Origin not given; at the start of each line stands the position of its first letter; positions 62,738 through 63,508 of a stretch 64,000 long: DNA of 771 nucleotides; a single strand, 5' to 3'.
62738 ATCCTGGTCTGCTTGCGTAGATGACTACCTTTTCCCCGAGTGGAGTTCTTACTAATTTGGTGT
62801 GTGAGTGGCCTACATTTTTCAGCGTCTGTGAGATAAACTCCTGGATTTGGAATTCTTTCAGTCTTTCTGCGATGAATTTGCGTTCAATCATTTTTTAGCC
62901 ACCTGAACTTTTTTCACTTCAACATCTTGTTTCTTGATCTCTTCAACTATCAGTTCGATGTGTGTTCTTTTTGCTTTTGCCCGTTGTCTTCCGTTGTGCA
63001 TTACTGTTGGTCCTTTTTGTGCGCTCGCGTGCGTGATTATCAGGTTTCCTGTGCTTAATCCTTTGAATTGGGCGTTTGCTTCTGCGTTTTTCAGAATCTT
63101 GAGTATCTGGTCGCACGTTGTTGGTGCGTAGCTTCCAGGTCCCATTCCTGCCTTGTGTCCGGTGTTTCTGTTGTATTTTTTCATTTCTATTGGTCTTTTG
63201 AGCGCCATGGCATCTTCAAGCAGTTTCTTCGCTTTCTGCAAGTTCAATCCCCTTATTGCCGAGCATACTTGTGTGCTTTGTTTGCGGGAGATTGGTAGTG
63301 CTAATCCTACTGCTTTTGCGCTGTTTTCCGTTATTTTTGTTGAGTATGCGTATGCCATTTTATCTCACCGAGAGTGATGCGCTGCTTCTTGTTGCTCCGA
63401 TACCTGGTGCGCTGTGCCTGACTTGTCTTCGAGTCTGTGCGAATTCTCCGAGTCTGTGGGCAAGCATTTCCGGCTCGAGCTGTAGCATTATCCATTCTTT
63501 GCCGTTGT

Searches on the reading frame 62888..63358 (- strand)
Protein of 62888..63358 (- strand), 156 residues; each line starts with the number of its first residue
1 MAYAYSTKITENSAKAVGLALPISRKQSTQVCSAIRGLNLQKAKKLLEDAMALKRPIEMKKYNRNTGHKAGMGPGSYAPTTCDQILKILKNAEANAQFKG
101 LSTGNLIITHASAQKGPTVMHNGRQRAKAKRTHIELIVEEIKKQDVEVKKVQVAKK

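Call 94: find_encoding_contigs(protein=window:62888-63358:-, flank=10000, max_places=2)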
Protein window:62888-63358:- (156 aa): 4 contigs read that carry it; 2 places shown.
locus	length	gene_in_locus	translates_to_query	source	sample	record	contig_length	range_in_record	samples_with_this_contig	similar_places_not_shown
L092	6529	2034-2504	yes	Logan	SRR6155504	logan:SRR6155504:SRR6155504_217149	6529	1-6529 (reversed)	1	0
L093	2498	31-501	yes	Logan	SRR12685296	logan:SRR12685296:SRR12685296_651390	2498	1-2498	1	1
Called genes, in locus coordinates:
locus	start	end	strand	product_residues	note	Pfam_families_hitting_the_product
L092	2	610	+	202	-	?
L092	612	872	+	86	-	PF00276:Ribosomal_L23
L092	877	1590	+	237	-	PF03947:Ribosomal_L2_C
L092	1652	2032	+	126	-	PF00203:Ribosomal_S19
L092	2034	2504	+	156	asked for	PF00237:Ribosomal_L22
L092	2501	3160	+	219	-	PF07650:KH_2, PF00189:Ribosomal_S3_C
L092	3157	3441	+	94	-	PF00831:Ribosomal_L29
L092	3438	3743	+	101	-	PF01253:SUI1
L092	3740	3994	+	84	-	PF01868:RNase_P-MRP_p29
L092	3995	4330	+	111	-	PF00366:Ribosomal_S17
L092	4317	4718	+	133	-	PF00238:Ribosomal_L14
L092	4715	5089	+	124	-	PF16906:Ribosomal_L26, PF00467:KOW (weak)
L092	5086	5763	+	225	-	PF08071:RS4NT, PF01479:S4 (weak), PF00900:Ribosomal_S4e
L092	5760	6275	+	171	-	PF00281:Ribosomal_L5, PF00673:Ribosomal_L5_C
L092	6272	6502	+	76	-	PF00253:Ribosomal_S14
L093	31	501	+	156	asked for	PF00237:Ribosomal_L22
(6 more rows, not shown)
